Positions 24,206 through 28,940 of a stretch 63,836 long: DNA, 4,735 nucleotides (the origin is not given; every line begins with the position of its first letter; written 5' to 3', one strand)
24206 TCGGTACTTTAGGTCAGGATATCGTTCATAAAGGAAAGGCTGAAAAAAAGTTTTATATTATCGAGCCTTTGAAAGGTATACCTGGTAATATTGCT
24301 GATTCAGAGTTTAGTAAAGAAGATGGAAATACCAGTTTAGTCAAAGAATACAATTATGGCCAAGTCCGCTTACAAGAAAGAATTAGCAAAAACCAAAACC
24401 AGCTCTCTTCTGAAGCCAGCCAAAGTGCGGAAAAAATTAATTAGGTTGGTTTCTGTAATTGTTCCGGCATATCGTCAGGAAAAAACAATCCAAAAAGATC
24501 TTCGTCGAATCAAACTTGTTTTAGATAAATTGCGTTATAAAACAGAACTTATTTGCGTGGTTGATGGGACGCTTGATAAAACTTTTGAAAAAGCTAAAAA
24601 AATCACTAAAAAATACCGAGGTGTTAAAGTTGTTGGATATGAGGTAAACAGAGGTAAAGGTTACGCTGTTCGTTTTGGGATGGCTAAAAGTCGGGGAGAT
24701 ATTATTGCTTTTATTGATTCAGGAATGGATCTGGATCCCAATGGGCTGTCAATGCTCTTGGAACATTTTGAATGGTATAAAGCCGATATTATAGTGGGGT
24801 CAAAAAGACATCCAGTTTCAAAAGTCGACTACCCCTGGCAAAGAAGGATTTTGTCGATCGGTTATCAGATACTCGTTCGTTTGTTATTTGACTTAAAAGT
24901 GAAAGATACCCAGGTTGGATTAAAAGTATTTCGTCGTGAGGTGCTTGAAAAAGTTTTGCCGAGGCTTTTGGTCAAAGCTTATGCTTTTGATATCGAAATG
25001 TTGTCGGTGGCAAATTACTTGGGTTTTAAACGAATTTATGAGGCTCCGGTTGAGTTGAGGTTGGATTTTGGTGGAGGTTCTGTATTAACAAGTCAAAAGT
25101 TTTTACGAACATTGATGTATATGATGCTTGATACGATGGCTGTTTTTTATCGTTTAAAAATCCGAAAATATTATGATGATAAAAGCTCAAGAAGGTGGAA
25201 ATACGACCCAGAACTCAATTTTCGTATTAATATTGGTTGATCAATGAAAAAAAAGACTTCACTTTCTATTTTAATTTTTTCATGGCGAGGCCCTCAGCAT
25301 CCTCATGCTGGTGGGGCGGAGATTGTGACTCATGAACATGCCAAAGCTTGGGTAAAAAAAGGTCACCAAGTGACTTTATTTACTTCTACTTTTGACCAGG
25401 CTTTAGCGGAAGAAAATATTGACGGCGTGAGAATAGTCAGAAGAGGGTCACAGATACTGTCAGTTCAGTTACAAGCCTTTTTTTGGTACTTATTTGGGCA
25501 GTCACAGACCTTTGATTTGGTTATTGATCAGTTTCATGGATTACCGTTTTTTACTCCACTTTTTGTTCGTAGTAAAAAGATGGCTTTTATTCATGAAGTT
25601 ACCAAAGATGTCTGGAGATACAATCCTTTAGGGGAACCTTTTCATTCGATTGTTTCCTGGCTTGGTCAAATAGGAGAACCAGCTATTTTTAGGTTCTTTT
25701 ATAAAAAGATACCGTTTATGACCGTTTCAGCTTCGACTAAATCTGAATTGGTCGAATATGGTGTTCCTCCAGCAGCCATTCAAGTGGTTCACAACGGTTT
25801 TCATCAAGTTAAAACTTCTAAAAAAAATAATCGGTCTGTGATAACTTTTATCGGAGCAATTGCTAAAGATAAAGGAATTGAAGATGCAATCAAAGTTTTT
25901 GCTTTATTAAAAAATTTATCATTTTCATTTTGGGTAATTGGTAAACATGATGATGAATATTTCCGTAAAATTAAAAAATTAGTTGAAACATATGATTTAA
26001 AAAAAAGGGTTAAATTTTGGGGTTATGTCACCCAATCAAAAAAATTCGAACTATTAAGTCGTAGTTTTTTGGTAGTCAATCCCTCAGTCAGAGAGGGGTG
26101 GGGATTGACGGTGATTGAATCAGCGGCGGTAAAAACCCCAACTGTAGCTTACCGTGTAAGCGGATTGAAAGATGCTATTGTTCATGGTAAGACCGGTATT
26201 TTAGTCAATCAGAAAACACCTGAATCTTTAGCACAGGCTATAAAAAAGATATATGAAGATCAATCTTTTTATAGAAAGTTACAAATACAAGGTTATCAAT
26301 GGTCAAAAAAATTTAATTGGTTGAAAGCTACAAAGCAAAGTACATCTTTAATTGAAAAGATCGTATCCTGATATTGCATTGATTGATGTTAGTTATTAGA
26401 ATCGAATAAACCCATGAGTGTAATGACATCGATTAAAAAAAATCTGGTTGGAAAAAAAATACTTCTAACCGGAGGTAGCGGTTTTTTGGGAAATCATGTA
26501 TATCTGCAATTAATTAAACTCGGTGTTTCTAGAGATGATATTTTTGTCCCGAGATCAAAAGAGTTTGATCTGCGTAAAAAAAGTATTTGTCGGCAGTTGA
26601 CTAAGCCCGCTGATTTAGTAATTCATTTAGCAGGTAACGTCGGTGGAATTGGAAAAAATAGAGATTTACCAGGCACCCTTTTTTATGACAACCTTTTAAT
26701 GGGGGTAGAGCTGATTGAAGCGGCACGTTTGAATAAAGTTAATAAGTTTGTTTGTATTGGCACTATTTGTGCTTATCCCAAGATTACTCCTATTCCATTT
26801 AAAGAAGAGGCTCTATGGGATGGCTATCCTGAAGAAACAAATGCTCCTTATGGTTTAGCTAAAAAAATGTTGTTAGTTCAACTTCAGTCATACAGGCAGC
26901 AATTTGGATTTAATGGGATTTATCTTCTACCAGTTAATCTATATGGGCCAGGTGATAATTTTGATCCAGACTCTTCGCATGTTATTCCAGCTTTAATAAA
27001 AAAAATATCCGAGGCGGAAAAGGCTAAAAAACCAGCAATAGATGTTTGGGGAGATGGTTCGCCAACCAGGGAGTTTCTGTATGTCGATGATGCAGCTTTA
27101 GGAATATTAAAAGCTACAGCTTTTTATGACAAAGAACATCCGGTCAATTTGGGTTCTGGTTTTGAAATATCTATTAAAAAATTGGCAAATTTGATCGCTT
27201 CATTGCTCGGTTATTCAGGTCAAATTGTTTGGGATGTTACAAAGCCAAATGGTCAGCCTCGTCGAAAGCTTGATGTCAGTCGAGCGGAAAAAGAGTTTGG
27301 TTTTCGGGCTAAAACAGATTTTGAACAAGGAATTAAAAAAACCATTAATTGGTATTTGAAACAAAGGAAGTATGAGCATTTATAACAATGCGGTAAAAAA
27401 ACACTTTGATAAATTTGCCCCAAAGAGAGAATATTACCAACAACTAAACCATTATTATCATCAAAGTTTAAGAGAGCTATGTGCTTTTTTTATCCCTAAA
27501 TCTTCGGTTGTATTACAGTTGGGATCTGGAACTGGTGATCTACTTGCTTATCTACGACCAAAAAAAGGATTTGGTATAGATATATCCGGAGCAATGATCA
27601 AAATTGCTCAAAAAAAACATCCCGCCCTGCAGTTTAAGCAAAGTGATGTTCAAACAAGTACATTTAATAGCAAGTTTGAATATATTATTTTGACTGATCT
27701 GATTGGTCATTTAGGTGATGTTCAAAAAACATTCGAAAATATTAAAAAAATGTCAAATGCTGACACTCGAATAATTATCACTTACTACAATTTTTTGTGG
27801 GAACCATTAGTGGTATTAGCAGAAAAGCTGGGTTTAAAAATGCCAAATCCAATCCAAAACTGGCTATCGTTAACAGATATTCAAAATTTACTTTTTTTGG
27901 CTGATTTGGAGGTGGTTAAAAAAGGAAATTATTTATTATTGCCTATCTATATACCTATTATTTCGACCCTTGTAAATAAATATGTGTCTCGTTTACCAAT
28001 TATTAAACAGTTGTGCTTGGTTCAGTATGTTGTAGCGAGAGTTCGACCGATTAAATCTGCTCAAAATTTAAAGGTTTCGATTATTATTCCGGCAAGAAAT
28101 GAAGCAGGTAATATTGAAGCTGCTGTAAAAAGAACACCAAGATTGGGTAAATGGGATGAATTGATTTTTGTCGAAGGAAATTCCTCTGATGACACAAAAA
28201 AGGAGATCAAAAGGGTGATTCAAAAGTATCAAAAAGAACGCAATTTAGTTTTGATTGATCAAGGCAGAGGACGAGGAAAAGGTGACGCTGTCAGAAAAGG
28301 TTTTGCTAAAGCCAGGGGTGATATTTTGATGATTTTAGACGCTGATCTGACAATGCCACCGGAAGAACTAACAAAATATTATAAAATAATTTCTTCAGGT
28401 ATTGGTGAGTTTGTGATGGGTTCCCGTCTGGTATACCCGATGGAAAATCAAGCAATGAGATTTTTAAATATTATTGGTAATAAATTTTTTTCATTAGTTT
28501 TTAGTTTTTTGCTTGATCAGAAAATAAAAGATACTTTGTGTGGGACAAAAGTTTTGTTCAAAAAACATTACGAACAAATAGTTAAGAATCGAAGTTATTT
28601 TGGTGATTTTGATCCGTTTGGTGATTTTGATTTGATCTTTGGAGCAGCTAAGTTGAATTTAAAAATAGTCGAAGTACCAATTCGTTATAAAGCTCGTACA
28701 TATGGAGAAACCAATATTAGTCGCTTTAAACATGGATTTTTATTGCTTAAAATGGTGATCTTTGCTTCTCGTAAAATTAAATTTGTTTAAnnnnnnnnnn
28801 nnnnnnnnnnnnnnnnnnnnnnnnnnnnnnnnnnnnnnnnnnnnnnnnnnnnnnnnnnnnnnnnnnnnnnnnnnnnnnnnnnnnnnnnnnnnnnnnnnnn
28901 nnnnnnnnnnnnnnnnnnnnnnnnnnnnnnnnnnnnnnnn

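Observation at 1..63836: The whole 64-kb window is one glycan-assembly supercluster built around ~16 GT-C-type polytopic membrane proteins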

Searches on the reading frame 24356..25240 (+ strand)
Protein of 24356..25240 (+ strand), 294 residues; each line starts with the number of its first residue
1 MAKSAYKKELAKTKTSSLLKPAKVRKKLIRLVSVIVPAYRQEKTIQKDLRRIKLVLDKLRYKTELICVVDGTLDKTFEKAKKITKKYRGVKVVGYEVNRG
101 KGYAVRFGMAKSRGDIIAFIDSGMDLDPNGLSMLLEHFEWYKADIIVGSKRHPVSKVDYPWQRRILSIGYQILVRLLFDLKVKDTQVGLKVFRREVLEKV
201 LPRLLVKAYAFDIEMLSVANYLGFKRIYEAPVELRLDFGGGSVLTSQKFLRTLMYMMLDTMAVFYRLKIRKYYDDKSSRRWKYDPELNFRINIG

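Call 6: search_protein_families(library=pfam, proteins=[window:24356-25240:+], max_evalue=0.01)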
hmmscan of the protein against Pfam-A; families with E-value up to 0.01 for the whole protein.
window:24356-25240:+ (294 aa): 2 families
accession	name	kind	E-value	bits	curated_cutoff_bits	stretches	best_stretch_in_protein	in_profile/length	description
PF00535.33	Glycos_transf_2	-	4.4e-24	85.7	23.3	1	33-200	1-167/168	Glycosyl transferase family 2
PF13641.12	Glyco_tranf_2_3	-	1.1e-05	26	27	1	32-183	3-155/230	Glycosyltransferase like family 2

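Call 40: search_protein_families(library=ncbifam, proteins=[window:24356-25240:+], max_evalue=0.00001)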
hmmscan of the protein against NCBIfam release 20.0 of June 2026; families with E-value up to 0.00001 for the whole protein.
window:24356-25240:+ (294 aa): 15 families
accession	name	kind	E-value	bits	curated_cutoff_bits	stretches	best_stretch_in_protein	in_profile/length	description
TIGR03937.1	PgaC_IcaA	equivalog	8.3e-15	54.6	422.3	1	20-139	35-151/407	poly-beta-1,6-N-acetyl-D-glucosamine synthase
NF047588.1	GlcsyltransPgfSStrep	equivalog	1.5e-14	53.9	500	1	32-201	3-168/308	glycosyltransferase PgfS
NF058614.1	PPMAGASynPpgS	equivalog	8.8e-13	48.2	370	1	33-234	3-196/226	polyprenyl-phospho-N-acetylgalactosaminyl synthase PpgS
NF010496.0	PRK13915.1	equivalog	2.3e-11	43.3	262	1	24-126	25-130/307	glucosyl-3-phosphoglycerate synthase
NF007482.0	PRK10073.1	equivalog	5.3e-10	38.8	423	1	30-144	6-116/334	glycosyltransferase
NF047683.1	TeichurnBiosyTuaG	equivalog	1.2e-09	38.2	400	1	30-132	6-105/252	teichuronic acid biosynthesis protein TuaG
TIGR03965.1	mycofact_glyco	equivalog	6e-09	35.3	280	1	22-139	66-180/467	mycofactocin biosynthesis glycosyltransferase MftF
NF007986.1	PRK10714.1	equivalog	6.4e-09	35.3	529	1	28-201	4-173/316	undecaprenyl-phosphate 4-deoxy-4-formamido-L-arabinose transferase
NF041875.1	EPS_EpsD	equivalog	2.4e-08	33.8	370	1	32-163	1-130/325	exopolysaccharide biosynthesis glycosyltransferase EpsD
NF038299.1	EPS_HpsN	equivalog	8.4e-08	31.5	425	1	31-137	2-105/317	hormogonium polysaccharide biosynthesis glycosyltransferase HpsN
TIGR03111.1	glyc2_xrt_Gpos1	hypoth_equivalog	1.2e-07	30.9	363.95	1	29-140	48-158/439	TIGR03111 family XrtG-associated glycosyltransferase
TIGR04283.1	glyco_like_mftF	equivalog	4.3e-07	29.7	182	1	32-132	1-91/221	TIGR04283 family arsenosugar biosynthesis glycosyltransferase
TIGR04182.1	glyco_TIGR04182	equivalog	6.9e-07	28.9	325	1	32-228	2-184/293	S-layer glycoprotein N-glycosyltransferase AglJ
NF041394.1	GtaseAglG_Halo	equivalog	8.8e-07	28.5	440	1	32-151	3-119/304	glucosyl-dolichyl phosphate glucuronosyltransferase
NF041391.1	DPhHxTase_Halo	equivalog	3.1e-06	26.3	375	1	38-200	3-153/213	dolichyl-phosphate hexose transferase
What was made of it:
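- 24356..25240 (+): DPM1-type GT2; candidate polyprenyl-phosphate sugar synthase without a TM helix. NCBIfam PgfS and PpgS (call 40).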

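Call 94: search_solved_structures(query=window:24356-25240:+, max_evalue=0.001)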
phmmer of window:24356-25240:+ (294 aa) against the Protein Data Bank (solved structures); distinct sequences matched with E-value up to 0.001: 19.
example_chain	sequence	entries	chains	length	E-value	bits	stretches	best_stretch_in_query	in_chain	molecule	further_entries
5mlz_A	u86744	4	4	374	3.2e-15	59.7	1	32-238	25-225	Dolichol monophosphate mannose synthase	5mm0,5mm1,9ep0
5ekp_C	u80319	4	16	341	7e-11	45.4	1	32-198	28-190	Uncharacterized glycosyltransferase sll0501 | Glycosyltransferase sll0501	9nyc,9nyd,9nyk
5eke_A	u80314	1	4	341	7e-11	45.4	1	32-198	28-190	Uncharacterized glycosyltransferase sll0501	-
9nye_A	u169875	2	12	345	7.2e-11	45.4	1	32-198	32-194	Glycosyltransferase sll0501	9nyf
9bhc_C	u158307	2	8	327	7.5e-06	28.9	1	29-201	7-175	Undecaprenyl-phosphate 4-deoxy-4-formamido-L-arabinose transferase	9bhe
9hwj_A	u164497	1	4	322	7.8e-06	28.9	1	29-201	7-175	Undecaprenyl-phosphate 4-deoxy-4-formamido-L-arabinose transferase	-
8vxh_A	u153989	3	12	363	9e-06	28.6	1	29-201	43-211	Undecaprenyl-phosphate 4-deoxy-4-formamido-L-arabinose transferase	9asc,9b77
8vh7_A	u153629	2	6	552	1.4e-05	28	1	28-122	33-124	Heparosan synthase B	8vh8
8viw_A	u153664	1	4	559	1.4e-05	28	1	28-122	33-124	Heparosan synthase B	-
2z87_A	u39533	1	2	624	1.5e-05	27.9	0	26-139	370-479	Chondroitin synthase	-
2z86_A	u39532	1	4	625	1.6e-05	27.9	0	26-139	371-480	Chondroitin synthase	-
3ckj_A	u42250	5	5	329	3.2e-05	26.9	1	27-129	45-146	Putative uncharacterized protein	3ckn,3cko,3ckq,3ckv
4y6n_A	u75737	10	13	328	7.4e-05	25.7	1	27-129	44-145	Glucosyl-3-phosphoglycerate synthase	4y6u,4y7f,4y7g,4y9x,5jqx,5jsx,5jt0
3bcv_A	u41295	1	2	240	7.4e-05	25.6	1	28-151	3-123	Putative glycosyltransferase protein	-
3e25_A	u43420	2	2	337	7.8e-05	25.6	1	27-129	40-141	Putative uncharacterized protein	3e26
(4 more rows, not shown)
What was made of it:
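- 24356..25240 (+): PDB: DPMS 5MLZ at 3e-15, then GtrB and ArnC (call 94).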

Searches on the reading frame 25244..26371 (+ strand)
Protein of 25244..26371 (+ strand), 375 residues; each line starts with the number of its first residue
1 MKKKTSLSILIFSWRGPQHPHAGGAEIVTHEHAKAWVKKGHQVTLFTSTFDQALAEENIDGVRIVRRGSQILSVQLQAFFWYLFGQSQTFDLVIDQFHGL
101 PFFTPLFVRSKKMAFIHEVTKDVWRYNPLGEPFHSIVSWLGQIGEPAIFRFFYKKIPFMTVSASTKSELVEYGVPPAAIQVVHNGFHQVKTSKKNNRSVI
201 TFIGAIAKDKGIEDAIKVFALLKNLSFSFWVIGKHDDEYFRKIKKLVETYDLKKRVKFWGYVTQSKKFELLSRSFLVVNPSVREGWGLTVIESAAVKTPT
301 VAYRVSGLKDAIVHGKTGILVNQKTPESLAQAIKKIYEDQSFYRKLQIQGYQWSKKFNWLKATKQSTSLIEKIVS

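Call 6: search_protein_families(library=pfam, proteins=[window:25244-26371:+], max_evalue=0.01)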
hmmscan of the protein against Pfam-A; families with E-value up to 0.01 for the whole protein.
window:25244-26371:+ (375 aa): 5 families
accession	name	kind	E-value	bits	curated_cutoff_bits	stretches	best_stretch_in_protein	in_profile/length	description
PF00534.26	Glycos_transf_1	-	6.4e-36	123.9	26.4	1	189-353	7-172/172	Glycosyl transferases group 1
PF13692.12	Glyco_trans_1_4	-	3.3e-28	99.2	27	1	198-339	2-142/142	Glycosyl transferases group 1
PF13439.12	Glyco_transf_4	-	6.1e-15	56.1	28.5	1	23-186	2-166/170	Glycosyltransferase Family 4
PF20706.3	GT4-conflict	-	1.1e-10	41.5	26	1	190-315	190-323/385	Family 4 Glycosyltransferase in conflict systems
PF13579.12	Glyco_trans_4_4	-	2.5e-09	38.1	29.7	1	23-185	1-158/158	Glycosyl transferase 4-like domain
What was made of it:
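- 25244..26371 (+): GT4. Pfam 124 bits (call 6).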

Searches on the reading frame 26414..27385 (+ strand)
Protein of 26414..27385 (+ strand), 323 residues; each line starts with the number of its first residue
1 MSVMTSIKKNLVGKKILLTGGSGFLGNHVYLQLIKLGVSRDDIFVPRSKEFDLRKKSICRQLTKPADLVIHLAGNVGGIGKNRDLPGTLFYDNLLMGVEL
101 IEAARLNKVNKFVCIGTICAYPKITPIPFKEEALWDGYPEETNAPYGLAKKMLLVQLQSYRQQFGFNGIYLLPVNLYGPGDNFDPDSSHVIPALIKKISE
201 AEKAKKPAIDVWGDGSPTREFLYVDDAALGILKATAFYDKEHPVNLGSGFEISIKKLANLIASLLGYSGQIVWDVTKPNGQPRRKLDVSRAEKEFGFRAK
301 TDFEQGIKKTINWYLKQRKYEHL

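Call 6: search_protein_families(library=pfam, proteins=[window:26414-27385:+], max_evalue=0.01)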
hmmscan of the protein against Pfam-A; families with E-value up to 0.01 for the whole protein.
window:26414-27385:+ (323 aa): 3 families
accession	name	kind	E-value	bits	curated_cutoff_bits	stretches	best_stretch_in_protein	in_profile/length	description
PF01370.27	Epimerase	-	4.3e-49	167.5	20.9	1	16-247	1-240/240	NAD dependent epimerase/dehydratase family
PF16363.11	GDP_Man_Dehyd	-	5.1e-19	69.3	27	1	64-310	72-332/332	GDP-mannose 4,6 dehydratase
PF01073.25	3Beta_HSD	-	0.0033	16.9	22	0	18-38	2-22/280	3-beta hydroxysteroid dehydrogenase/isomerase family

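Call 66: search_protein_families(library=ncbifam, proteins=[window:26414-27385:+], max_evalue=0.000001)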
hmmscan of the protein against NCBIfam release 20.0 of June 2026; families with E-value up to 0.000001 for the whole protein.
window:26414-27385:+ (323 aa): 11 families
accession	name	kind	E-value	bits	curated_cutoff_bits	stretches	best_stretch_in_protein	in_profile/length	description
NF047922.1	GDPFucSynFcl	equivalog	2.1e-80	270.5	500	1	13-319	2-306/308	GDP-L-fucose synthase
TIGR04180.1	EDH_00030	hypoth_equivalog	3.1e-23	82.3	475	1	52-276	57-267/297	NAD-dependent 4,6-dehydratase LegB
TIGR01181.1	dTDP_gluc_dehyt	equivalog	3.8e-23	82.1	365.1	1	62-320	69-317/321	dTDP-glucose 4,6-dehydratase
TIGR01179.1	galE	equivalog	5.4e-21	74.8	262.3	1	15-318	1-329/332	UDP-glucose 4-epimerase GalE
NF007956.0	PRK10675.1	subfamily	1.5e-13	50.6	394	1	50-316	56-331/338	UDP-glucose 4-epimerase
NF007490.0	PRK10084.1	subfamily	2.9e-13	49.5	649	1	143-320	164-340/361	dTDP-glucose 4,6-dehydratase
NF011728.1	PRK15181.1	equivalog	1.3e-11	44.1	760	1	51-317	76-340/348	Vi polysaccharide biosynthesis UDP-N-acetylglucosaminuronic acid C-4 epimerase TviC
NF007582.0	PRK10217.1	equivalog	3.2e-10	39.6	698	1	143-318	157-335/355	dTDP-glucose 4,6-dehydratase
NF042422.1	oxyalk_red_OleD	equivalog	6.6e-09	35.6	580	0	15-234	2-214/329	2-alkyl-3-oxoalkanoate reductase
TIGR02197.1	heptose_epim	equivalog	1.3e-07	31.1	274.6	0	16-316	1-315/316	ADP-glyceromanno-heptose 6-epimerase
TIGR02622.1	CDP_4_6_dhtase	equivalog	8.1e-07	28.5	278.45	0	270-316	284-332/352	CDP-glucose 4,6-dehydratase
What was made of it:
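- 26414..27385 (+): GDP-L-fucose-synthase-like SDR (6-deoxyhexose epimerase/reductase). NCBIfam NF047922 270 bits, below the cut-off of 500 (call 66).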

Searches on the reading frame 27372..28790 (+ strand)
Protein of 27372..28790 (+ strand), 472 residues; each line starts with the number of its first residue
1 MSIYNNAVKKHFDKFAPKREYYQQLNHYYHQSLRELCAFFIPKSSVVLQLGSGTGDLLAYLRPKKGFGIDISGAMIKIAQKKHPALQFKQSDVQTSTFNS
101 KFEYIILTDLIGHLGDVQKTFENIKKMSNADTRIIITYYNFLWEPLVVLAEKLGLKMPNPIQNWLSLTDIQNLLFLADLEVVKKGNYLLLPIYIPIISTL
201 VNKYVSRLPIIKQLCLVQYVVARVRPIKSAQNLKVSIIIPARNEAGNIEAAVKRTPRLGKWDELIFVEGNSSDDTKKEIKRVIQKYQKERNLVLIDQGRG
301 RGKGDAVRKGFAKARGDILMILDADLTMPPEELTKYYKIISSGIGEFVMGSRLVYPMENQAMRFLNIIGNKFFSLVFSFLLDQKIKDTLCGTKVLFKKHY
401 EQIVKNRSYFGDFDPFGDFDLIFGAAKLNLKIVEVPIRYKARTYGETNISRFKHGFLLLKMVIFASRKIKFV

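Call 7: search_protein_families(library=pfam, proteins=[window:27372-28790:+], max_evalue=0.01)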
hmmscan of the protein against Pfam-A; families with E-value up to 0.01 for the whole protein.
window:27372-28790:+ (472 aa): 10 families
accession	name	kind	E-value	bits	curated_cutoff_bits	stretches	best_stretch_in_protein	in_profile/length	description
PF00535.33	Glycos_transf_2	-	5.9e-23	82.1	23.3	1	236-401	1-165/168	Glycosyl transferase family 2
PF13489.12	Methyltransf_23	-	4.2e-15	56.3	27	1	26-183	2-163/164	Methyltransferase domain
PF13847.12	Methyltransf_31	-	1.7e-10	41.2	27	1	44-140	4-113/145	Methyltransferase domain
PF13649.12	Methyltransf_25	-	7.6e-10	39.8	27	1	47-127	1-92/97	Methyltransferase domain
PF10111.15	Glyco_tranf_2_2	-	9.3e-10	38.9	27.3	1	236-358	1-124/276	Glycosyltransferase like family 2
PF08242.18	Methyltransf_12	-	3.7e-09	37.6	30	1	48-130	1-94/98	Methyltransferase domain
PF08241.18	Methyltransf_11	-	1.8e-08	35.3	21.2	1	48-130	1-89/95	Methyltransferase domain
PF07021.18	MetW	-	2.6e-06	27.7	21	1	39-144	9-116/193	Methionine biosynthesis protein MetW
PF13641.12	Glyco_tranf_2_3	-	3.7e-05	24.3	27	1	235-342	3-114/230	Glycosyltransferase like family 2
PF13506.12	Glyco_transf_21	-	0.00041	20.3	21.7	1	307-378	22-93/174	Glycosyl transferase family 21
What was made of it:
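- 27372..28790 (+): Fusion of a methyltransferase and a DPM1/AglJ-type GT2. Pfam (call 7).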

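Call 40: search_protein_families(library=ncbifam, proteins=[window:27372-28790:+], max_evalue=0.00001)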
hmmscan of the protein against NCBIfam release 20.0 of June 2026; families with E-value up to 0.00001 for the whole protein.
window:27372-28790:+ (472 aa): 13 families
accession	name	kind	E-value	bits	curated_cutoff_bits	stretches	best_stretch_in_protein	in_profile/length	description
TIGR04182.1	glyco_TIGR04182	equivalog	4e-29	101.9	325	1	234-461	1-213/293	S-layer glycoprotein N-glycosyltransferase AglJ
NF010496.0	PRK13915.1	equivalog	7e-14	51.6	262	1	220-331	20-132/307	glucosyl-3-phosphoglycerate synthase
NF041391.1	DPhHxTase_Halo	equivalog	2e-13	49.8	375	1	270-461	31-204/213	dolichyl-phosphate hexose transferase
TIGR03937.1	PgaC_IcaA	equivalog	9.7e-13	47.8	422.3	1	223-328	35-138/407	poly-beta-1,6-N-acetyl-D-glucosamine synthase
NF007986.1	PRK10714.1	equivalog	2.4e-12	46.5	529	1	233-343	6-118/316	undecaprenyl-phosphate 4-deoxy-4-formamido-L-arabinose transferase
TIGR04283.1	glyco_like_mftF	equivalog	7.3e-12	45.3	182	1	235-340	1-97/221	TIGR04283 family arsenosugar biosynthesis glycosyltransferase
NF047588.1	GlcsyltransPgfSStrep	equivalog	8.4e-12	44.9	500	1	234-409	2-173/308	glycosyltransferase PgfS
TIGR02081.1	metW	equivalog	2.9e-08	33.5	189.5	1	39-147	9-118/194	methionine biosynthesis protein MetW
TIGR02072.1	BioC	equivalog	2.1e-07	31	184.95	1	15-137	2-133/244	malonyl-ACP O-methyltransferase BioC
NF047683.1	TeichurnBiosyTuaG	equivalog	1.9e-06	27.7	400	0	231-340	4-111/252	teichuronic acid biosynthesis protein TuaG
TIGR03469.1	HpnB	hypoth_equivalog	2.2e-06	26.9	379.25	1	233-336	44-156/386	hopene-associated glycosyltransferase HpnB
TIGR03965.1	mycofact_glyco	equivalog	4.1e-06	25.9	280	1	216-329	57-168/467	mycofactocin biosynthesis glycosyltransferase MftF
NF041875.1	EPS_EpsD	equivalog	9e-06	25.3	370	0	235-351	1-115/325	exopolysaccharide biosynthesis glycosyltransferase EpsD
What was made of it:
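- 27372..28790 (+): AglJ 102 bits and Dol-P-hexose transferase 50 bits (call 40).
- Checked: 27372-28790 is a methyltransferase-GT2 fusion whose GT2 half matches AglJ (102 bits) and Dol-P-hexose transferase (call 40).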
